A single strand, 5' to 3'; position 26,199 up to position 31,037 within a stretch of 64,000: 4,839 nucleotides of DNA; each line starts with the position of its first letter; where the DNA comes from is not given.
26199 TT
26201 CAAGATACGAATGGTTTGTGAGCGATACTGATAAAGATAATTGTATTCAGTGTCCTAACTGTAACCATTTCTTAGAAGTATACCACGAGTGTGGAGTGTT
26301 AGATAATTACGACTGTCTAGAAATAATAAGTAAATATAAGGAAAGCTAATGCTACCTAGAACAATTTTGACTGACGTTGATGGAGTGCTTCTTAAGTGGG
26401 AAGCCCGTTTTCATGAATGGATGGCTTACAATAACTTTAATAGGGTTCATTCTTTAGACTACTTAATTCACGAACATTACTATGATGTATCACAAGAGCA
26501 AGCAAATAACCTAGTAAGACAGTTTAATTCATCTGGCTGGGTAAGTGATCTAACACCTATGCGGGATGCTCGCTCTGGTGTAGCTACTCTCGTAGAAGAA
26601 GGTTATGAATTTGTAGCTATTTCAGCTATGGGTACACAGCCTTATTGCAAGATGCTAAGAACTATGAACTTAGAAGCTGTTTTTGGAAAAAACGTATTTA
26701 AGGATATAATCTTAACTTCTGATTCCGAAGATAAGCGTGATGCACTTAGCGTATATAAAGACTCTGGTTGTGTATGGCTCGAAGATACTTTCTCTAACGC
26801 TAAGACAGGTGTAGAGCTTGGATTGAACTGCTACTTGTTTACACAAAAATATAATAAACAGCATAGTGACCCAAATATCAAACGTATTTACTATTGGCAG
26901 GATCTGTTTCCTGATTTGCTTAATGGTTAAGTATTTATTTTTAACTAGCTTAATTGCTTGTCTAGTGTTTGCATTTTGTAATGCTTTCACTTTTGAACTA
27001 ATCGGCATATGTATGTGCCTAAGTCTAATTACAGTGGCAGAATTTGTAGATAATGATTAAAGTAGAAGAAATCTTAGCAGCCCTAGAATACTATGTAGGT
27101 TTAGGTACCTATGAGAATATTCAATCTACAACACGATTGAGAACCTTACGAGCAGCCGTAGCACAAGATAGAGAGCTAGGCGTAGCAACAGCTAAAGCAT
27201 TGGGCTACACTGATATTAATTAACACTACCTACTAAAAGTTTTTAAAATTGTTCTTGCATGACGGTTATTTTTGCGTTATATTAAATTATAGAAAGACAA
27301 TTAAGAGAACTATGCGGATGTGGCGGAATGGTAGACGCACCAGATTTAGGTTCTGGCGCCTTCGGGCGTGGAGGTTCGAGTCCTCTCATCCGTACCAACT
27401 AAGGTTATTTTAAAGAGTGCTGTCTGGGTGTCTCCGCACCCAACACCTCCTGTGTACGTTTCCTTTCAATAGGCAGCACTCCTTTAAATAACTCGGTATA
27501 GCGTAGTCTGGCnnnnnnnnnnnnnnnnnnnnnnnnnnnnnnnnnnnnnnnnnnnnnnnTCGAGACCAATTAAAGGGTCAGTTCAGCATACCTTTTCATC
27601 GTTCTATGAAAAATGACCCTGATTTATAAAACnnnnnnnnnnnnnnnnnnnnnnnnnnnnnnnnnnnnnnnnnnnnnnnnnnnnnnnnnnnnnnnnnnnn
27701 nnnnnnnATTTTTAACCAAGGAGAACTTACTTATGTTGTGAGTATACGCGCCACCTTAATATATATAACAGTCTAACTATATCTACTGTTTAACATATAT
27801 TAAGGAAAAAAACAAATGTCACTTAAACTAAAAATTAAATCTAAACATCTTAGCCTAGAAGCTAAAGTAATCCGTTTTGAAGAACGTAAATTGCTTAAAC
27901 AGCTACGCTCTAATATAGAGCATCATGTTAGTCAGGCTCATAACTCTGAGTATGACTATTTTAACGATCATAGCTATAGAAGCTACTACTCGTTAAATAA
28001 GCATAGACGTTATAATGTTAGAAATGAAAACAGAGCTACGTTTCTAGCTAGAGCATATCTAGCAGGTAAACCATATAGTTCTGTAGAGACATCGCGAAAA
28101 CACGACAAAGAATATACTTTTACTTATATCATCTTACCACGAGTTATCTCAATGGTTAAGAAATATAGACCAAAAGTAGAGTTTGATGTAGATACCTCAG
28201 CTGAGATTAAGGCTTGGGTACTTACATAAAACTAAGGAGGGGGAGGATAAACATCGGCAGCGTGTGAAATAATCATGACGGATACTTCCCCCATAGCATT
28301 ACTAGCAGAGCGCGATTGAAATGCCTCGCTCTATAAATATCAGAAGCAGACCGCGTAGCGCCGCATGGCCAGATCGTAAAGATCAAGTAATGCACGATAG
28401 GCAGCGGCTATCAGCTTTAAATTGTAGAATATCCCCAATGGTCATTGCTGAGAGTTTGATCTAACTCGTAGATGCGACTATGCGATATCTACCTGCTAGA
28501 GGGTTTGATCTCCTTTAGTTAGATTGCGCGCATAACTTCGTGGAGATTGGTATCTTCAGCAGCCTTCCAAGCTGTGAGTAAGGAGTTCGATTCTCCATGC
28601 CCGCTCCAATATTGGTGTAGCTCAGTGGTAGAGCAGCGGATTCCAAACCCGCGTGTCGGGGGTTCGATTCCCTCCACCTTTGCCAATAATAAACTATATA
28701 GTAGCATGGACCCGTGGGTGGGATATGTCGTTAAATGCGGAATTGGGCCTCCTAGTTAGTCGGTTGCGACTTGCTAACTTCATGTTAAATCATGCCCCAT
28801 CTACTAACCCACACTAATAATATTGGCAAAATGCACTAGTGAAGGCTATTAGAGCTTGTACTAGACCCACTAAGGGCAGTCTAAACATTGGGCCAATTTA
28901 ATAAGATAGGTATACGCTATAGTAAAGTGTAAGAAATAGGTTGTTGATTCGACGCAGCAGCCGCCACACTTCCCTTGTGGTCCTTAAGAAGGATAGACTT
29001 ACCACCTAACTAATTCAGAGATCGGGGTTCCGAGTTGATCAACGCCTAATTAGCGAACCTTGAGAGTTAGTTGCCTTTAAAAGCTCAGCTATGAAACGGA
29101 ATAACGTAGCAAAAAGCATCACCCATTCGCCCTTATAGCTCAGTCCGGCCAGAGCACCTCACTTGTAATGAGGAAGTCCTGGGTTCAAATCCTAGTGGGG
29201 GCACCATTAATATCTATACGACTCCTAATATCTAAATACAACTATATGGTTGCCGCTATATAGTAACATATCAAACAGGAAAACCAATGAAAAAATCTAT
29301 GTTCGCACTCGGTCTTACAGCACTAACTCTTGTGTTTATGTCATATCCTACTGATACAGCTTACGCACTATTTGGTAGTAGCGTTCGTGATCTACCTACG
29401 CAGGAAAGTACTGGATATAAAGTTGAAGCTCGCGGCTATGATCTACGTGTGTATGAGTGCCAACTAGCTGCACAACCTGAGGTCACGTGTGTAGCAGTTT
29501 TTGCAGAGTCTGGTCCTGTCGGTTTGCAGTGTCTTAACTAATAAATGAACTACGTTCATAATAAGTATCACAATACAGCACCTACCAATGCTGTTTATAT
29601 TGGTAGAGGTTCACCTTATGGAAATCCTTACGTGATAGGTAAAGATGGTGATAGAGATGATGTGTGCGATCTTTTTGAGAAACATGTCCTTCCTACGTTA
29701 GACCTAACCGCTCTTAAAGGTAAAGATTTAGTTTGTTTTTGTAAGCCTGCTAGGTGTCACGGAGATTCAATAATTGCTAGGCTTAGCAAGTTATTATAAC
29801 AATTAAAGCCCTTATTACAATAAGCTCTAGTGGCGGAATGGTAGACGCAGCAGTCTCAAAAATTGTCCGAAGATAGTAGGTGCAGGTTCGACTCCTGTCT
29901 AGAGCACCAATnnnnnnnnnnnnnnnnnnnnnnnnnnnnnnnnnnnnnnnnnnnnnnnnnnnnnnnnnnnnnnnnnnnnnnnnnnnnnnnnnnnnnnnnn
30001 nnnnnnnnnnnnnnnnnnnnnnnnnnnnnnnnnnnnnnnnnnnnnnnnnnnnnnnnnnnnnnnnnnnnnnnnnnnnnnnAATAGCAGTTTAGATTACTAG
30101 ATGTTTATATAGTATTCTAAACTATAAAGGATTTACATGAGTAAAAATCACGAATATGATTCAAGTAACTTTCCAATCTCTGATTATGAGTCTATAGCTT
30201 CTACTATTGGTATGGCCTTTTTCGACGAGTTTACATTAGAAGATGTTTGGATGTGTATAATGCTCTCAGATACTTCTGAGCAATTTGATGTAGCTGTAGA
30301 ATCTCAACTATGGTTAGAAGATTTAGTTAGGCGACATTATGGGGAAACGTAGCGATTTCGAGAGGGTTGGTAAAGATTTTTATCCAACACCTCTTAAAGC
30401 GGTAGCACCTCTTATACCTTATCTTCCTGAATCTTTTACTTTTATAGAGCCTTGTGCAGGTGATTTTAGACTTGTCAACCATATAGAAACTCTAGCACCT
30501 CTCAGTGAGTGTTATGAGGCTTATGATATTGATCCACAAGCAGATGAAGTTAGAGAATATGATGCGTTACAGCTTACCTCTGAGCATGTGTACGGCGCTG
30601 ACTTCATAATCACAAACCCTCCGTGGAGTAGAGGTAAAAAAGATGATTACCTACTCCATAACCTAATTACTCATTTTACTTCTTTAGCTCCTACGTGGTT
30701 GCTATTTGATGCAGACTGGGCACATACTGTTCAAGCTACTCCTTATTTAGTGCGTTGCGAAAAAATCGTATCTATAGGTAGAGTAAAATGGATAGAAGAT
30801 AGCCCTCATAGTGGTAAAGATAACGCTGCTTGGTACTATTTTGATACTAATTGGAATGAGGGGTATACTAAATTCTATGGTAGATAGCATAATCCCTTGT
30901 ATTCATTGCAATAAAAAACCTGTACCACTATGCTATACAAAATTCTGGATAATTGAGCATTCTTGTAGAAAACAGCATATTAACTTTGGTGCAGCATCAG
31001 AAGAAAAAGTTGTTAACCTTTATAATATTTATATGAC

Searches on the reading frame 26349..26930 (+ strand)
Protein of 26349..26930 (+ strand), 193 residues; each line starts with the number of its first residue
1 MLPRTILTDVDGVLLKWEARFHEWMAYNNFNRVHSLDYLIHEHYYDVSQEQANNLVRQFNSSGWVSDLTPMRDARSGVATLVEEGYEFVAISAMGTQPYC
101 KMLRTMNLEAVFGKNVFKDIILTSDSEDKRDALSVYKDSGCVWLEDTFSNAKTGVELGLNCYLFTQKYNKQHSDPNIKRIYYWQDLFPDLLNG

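Call 59: search_protein_families(library=pfam, proteins=[window:26349-26930:+], max_evalue=0.001)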
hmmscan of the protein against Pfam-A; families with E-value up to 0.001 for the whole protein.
window:26349-26930:+ (193 aa): 1 family
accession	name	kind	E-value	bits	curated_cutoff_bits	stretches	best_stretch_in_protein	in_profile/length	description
PF06941.18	NT5C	-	4e-05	24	24.8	1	6-185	4-169/180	5' nucleotidase, deoxy (Pyrimidine), cytosolic type C protein (NT5C)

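Call 64: find_related_loci(query=window:26349-26930:+, collection=viral_contigs, flank=10000)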
Query window:26349-26930:+ (193 aa) in viral_contigs; peptide patterns used: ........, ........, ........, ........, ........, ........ (x = any residue, [..] = any of these).
9 stretches matched a pattern; 8 encode a relative of the query (tblastn E <= 1e-3); 8 distinct loci.
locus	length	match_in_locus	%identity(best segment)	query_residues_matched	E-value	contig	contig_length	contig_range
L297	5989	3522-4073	41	4-187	7e-43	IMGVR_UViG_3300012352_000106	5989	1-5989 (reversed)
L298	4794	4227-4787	38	4-191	7e-41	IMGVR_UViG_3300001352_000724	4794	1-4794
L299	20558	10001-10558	39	4-190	3e-40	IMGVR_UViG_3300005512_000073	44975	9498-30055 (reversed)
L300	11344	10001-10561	35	4-191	2e-39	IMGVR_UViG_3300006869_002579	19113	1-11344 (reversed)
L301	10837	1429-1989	35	4-191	4e-39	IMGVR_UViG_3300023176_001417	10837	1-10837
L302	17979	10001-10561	35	4-191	4e-39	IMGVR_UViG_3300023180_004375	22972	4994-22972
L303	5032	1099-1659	35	4-191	4e-39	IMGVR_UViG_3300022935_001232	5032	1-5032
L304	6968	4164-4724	35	4-191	4e-39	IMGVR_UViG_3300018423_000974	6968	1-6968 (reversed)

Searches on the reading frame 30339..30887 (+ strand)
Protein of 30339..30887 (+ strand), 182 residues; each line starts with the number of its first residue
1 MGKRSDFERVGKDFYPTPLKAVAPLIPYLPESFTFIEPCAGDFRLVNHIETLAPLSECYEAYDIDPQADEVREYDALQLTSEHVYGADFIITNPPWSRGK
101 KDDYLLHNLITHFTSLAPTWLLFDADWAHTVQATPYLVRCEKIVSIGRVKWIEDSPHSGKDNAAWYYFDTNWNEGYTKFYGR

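Call 3: search_protein_families(library=pfam, proteins=[window:30339-30887:+], max_evalue=0.01)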
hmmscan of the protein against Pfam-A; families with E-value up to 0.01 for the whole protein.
window:30339-30887:+ (182 aa): 0 families

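Call 4: search_protein_families(library=phrogs, proteins=[window:30339-30887:+], max_evalue=0.001)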
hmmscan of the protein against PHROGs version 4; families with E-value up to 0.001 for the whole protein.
window:30339-30887:+ (182 aa): 1 family
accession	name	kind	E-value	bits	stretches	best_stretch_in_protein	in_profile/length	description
phrog_799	-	other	5.3e-28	99.4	1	1-175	201-371/458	DNA methyltransferase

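Call 49: find_related_loci(query=window:30339-30887:+, collection=viral_contigs, flank=10000)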
Query window:30339-30887:+ (182 aa) in viral_contigs; peptide patterns used: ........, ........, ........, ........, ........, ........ (x = any residue, [..] = any of these).
599 stretches matched a pattern (row limit reached: there are more); 595 encode a relative of the query (tblastn E <= 1e-3); the best 80 are kept; 80 distinct loci.
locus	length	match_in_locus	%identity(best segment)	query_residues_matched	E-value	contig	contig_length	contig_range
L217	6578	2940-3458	58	1-182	9e-65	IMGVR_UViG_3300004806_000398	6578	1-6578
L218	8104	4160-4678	58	1-182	9e-65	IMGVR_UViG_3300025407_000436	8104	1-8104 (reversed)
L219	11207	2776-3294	58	1-182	9e-65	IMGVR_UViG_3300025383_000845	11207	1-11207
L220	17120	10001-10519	58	1-182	9e-65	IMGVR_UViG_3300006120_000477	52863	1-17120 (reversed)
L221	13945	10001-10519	58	1-182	9e-65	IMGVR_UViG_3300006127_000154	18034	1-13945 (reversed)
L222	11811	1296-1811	58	1-182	2e-64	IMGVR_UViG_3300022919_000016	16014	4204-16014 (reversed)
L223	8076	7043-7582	55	1-182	2e-62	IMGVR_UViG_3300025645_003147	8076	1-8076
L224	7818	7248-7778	57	1-182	2e-62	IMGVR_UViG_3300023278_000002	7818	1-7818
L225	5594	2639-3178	55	1-182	2e-62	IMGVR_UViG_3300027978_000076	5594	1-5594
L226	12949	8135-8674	55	1-182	2e-62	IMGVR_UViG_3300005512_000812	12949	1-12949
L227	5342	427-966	55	1-182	2e-62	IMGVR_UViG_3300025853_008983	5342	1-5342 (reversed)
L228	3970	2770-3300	56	1-182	6e-62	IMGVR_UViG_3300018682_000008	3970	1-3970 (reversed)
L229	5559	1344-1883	55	1-182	6e-62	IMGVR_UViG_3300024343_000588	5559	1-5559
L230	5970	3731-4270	55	1-182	8e-62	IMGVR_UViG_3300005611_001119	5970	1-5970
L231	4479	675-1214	54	1-182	1e-61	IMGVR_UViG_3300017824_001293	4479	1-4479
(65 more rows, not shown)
